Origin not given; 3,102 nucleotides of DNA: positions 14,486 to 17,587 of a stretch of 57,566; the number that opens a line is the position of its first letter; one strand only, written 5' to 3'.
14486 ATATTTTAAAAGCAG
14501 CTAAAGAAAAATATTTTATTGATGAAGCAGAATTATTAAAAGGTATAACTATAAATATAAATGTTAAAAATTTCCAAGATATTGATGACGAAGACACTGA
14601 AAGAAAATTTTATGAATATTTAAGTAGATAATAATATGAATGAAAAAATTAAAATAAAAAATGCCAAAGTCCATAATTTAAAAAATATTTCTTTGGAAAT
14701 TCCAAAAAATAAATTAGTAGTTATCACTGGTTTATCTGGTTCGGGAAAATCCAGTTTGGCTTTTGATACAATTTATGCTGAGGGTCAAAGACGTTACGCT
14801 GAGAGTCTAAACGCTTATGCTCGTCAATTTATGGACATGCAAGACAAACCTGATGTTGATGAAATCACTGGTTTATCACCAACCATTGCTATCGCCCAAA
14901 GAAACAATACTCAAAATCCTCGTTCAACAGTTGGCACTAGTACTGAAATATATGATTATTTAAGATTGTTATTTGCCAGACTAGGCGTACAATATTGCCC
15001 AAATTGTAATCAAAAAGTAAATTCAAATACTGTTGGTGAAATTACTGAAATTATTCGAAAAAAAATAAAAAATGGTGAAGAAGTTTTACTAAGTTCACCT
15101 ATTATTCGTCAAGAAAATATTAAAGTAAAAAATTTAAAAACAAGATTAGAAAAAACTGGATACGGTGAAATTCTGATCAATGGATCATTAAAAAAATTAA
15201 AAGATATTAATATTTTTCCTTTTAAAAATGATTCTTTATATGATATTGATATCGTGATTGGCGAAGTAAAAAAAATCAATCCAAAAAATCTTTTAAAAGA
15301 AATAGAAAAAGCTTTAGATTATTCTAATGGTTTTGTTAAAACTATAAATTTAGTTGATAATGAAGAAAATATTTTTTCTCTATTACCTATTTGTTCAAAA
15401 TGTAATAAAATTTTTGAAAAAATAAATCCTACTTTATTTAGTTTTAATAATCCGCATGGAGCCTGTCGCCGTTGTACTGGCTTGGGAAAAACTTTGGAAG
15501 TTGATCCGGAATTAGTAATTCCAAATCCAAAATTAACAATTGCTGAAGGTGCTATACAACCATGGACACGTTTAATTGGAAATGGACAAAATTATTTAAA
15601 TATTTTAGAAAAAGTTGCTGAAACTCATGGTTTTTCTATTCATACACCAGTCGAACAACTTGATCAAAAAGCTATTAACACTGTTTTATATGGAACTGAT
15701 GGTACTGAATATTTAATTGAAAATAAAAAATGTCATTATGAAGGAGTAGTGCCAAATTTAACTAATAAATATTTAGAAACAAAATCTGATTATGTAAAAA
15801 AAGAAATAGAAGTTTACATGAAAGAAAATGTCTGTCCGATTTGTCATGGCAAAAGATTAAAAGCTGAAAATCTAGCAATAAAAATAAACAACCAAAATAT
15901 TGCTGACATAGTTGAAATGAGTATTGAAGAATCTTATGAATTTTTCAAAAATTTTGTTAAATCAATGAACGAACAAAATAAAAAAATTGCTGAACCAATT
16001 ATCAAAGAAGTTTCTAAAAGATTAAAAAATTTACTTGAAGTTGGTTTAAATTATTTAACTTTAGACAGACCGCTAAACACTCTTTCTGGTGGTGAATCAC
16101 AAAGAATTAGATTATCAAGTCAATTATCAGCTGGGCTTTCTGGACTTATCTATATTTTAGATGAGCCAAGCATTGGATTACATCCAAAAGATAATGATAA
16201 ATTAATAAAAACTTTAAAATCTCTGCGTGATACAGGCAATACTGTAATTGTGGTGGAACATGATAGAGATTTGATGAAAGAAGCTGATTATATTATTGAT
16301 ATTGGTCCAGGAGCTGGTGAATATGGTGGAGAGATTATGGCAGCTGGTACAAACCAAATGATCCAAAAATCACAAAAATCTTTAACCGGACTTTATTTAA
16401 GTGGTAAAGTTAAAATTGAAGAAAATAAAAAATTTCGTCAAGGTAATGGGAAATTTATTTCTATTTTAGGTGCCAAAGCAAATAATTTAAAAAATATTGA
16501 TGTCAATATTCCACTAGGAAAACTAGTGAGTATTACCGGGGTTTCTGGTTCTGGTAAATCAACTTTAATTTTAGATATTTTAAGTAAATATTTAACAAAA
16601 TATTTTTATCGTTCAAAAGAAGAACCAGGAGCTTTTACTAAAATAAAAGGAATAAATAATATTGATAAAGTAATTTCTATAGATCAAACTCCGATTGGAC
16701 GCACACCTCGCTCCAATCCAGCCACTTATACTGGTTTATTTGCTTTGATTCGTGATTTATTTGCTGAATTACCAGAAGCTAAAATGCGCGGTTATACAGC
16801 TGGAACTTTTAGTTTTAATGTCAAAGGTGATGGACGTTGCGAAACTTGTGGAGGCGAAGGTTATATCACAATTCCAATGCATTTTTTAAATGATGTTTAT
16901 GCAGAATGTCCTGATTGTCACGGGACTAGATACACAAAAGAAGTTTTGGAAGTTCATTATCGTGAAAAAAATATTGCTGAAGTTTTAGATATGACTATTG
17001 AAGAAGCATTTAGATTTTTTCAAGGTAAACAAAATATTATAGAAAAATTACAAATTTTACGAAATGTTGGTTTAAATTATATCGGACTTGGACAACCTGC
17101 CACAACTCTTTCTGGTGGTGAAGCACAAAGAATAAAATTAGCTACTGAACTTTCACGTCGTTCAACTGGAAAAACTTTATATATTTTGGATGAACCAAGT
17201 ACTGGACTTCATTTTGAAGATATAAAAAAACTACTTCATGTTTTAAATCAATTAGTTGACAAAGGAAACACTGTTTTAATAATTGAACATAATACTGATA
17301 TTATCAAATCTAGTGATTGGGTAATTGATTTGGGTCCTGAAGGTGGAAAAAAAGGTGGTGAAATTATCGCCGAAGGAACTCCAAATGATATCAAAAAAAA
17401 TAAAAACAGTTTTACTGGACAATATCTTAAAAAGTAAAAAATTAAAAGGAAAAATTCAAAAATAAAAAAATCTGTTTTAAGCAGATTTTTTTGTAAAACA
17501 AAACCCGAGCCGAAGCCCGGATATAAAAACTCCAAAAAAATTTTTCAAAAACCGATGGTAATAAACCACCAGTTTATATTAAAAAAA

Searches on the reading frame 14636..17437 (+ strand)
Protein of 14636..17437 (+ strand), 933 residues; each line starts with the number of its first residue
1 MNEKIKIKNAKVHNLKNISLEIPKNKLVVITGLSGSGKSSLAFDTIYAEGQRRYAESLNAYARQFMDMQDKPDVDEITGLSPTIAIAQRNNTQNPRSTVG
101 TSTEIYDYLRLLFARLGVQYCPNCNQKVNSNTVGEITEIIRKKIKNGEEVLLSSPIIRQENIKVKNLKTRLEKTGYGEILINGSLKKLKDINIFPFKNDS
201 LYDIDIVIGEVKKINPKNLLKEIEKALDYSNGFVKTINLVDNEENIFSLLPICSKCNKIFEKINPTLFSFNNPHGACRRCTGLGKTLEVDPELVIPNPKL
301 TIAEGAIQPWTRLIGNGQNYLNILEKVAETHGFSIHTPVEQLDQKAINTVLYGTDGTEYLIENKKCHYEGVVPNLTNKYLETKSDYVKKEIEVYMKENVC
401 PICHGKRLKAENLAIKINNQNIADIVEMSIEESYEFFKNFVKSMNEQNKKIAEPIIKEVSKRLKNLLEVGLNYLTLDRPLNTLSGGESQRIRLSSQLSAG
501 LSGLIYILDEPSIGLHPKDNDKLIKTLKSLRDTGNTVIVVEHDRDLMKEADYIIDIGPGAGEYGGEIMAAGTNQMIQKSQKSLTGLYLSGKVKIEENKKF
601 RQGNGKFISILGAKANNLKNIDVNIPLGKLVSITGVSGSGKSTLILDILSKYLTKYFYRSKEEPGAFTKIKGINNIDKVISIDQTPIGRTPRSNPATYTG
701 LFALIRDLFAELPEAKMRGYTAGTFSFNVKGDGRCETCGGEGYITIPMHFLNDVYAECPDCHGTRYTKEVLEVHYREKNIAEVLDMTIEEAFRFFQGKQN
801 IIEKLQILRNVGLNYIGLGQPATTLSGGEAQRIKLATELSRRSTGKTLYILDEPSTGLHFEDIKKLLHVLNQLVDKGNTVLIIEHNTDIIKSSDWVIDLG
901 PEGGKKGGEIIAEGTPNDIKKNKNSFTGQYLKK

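Call 47: find_homologous_proteins(query=window:14636-17437:+, max_evalue=1e-150)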
Query window:14636-17437:+ (933 aa): 7946 proteins with E <= 1e-150 among 8000 candidates; the best 120 are listed.
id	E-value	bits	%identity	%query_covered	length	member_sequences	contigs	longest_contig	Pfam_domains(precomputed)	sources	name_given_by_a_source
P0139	0.0e+0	2091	100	100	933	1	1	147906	PF17760.7,PF13173.13,PF17755.7,PF00005.34,PF13555.13,PF03193.23,PF02463.26,PF13481.13,PF13304.13,PF20720.4,PF13191.13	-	-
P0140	0.0e+0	1826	87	100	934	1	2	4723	PF17760.7,PF13173.13,PF17755.7,PF13555.13,PF03193.23,PF13304.13,PF13191.13,PF00005.34,PF02463.26,PF25199.2,PF13481.13,PF20720.4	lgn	-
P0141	0.0e+0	1798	85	100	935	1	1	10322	PF17760.7,PF13173.13,PF17755.7,PF13555.13,PF03193.23,PF20703.4,PF13304.13,PF13191.13,PF00005.34,PF02463.26,PF13481.13,PF20720.4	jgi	jgi:excinuclease ABC subunit A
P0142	0.0e+0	1772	84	100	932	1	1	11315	PF17760.7,PF13173.13,PF17755.7,PF00005.34,PF13555.13,PF02463.26,PF13481.13,PF13304.13,PF20720.4,PF13191.13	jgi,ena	-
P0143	0.0e+0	1563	74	100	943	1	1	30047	PF17760.7,PF17755.7,PF00005.34,PF13555.13,PF03193.23,PF02463.26,PF13481.13,PF13304.13,PF20720.4,PF13191.13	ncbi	-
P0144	0.0e+0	1561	73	100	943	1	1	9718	PF17760.7,PF17755.7,PF00005.34,PF13555.13,PF02463.26,PF13481.13,PF13304.13,PF20720.4,PF13191.13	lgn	-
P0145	0.0e+0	1552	74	100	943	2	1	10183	PF17760.7,PF17755.7,PF00005.34,PF13555.13,PF03193.23,PF20703.4,PF02463.26,PF13304.13,PF20720.4,PF13191.13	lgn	-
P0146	0.0e+0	1547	73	100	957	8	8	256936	PF17760.7,PF17755.7,PF00005.34,PF13555.13,PF03193.23,PF02463.26,PF13481.13,PF13304.13,PF20720.4,PF13191.13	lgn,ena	-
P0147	0.0e+0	1544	73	100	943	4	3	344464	PF17760.7,PF17755.7,PF00005.34,PF13555.13,PF03193.23,PF02463.26,PF13304.13,PF20720.4,PF13191.13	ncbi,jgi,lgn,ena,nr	ncbi:excinuclease ABC subunit UvrA [Candidatus Parcubacteria bacterium]|jgi:excinuclease ABC subunit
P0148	0.0e+0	1542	73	100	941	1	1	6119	PF17760.7,PF17755.7,PF00005.34,PF13555.13,PF03193.23,PF02463.26,PF13481.13,PF13304.13,PF20720.4,PF13191.13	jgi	-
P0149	0.0e+0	1539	72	100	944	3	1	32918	PF17760.7,PF17755.7,PF00005.34,PF13555.13,PF03193.23,PF20703.4,PF02463.26,PF13481.13,PF13304.13,PF20720.4,PF13191.13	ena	-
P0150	0.0e+0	1513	71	100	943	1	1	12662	PF17760.7,PF13173.13,PF17755.7,PF00005.34,PF13555.13,PF03193.23,PF20703.4,PF02463.26,PF13304.13,PF20720.4,PF13191.13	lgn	-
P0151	0.0e+0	1489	70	100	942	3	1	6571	PF17760.7,PF17755.7,PF00005.34,PF13476.13,PF13555.13,PF02463.26,PF00684.26,PF13304.13,PF13191.13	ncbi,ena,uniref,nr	ncbi:MAG: excinuclease ABC subunit UvrA [Candidatus Portnoybacteria bacterium CG10_big_fil_rev_8_21_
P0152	0.0e+0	1487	71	100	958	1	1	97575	PF17760.7,PF17755.7,PF00005.34,PF13175.13,PF13555.13,PF02463.26,PF13304.13,PF20720.4,PF13191.13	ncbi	-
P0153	0.0e+0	1484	71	100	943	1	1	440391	PF17760.7,PF13173.13,PF17755.7,PF00005.34,PF13555.13,PF03193.23,PF20703.4,PF02463.26,PF13304.13,PF20720.4,PF13191.13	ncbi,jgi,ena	ncbi:MAG: excinuclease ABC subunit UvrA [Candidatus Magasanikbacteria bacterium]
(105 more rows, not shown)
